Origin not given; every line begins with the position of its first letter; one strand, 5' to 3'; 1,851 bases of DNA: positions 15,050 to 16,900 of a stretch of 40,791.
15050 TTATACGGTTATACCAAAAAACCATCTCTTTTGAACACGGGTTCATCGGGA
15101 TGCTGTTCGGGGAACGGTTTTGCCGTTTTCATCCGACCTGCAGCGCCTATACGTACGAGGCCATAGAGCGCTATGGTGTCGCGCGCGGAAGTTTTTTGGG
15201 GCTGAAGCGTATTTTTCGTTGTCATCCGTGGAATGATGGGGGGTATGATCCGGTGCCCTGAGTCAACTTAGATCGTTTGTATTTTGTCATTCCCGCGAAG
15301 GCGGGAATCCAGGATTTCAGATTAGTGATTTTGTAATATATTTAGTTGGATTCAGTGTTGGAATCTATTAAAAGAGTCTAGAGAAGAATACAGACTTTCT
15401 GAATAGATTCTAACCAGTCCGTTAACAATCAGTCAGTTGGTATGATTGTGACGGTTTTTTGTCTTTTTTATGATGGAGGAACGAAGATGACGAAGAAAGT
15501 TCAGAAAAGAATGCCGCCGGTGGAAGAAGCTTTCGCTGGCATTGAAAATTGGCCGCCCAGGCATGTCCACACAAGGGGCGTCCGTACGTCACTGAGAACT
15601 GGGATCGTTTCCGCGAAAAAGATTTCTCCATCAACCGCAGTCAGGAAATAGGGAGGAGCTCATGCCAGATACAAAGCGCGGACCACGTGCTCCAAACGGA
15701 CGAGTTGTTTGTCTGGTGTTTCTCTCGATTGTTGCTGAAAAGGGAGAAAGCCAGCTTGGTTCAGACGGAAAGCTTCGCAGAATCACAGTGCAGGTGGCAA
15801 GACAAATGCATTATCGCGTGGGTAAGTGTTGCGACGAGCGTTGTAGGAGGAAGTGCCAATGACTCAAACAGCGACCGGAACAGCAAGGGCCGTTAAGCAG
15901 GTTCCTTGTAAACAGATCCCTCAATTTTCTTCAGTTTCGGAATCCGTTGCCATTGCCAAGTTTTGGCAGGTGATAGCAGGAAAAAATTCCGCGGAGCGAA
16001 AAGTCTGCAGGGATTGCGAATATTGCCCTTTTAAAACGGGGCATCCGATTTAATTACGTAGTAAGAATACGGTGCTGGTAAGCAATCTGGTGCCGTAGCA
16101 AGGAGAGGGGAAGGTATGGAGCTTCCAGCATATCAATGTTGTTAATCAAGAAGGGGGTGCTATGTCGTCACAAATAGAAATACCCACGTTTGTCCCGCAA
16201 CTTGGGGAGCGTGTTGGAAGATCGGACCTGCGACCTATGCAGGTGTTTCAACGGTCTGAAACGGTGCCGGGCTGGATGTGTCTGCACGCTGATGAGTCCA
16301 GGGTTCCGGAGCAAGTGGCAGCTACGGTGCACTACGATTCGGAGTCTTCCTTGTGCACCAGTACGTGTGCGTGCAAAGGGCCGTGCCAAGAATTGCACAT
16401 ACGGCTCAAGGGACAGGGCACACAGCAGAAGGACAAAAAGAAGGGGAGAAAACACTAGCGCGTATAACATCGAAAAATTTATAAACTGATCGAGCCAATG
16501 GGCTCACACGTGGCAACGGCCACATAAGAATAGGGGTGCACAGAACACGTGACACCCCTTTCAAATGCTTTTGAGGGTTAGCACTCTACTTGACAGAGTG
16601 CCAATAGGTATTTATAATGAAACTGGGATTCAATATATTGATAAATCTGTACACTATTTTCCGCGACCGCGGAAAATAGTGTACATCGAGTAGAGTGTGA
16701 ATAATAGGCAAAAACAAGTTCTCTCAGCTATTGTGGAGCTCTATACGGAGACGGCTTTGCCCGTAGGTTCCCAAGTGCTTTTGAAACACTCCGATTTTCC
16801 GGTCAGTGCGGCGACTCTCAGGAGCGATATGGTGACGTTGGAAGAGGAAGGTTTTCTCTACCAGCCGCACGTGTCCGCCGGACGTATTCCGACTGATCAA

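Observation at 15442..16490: Train of SD-led, translationally coupled small ORFs ending in Cys clusters, in a 1.4-kb stretch with no long ORF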

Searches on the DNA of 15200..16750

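Call 7: search_rna_families(source=window, start=15200, end=16750, threshold=evalue, max_evalue=10)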
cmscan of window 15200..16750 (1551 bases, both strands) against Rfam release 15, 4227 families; matches with E-value up to 10: 5.
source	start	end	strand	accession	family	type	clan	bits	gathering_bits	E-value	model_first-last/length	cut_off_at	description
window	15269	15341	+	RF02748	FtrB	Gene; sRNA;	-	22.6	66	0.73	1-115/115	no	Francisella sRNA B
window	16610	16750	-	RF01459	rliE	Gene; sRNA;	-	19.9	90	1.9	61-222/222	5'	Listeria sRNA rliE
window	16648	16685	-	RF04241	mir-5014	Gene; miRNA;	-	19.7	101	0.61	22-102/123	no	mir-5014 microRNA precursor family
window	16647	16686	+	RF04302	mir-506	Gene; miRNA;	CL00140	17.6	84.5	2.5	1-81/81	no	mir-506 microRNA precursor family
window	15638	15813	-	RF01971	RMST_10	Gene; lncRNA;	-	16.8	55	7.5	1-154/154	no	Rhabdomyosarcoma 2 associated transcript conserved region 10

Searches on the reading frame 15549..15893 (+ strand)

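Call 8: search_protein_families(library=pfam, max_evalue=1, proteins=[window:15549-15893:+])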
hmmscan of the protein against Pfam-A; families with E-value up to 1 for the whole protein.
seq(115 aa): 2 families
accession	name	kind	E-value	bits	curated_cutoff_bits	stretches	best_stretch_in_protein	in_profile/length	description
PF16483.10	Glyco_hydro_64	-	0.021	14.5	27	1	12-46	221-254/370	Beta-1,3-glucanase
PF00738.24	Polyhedrin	-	0.027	14.3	25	1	6-35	76-105/232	Polyhedrin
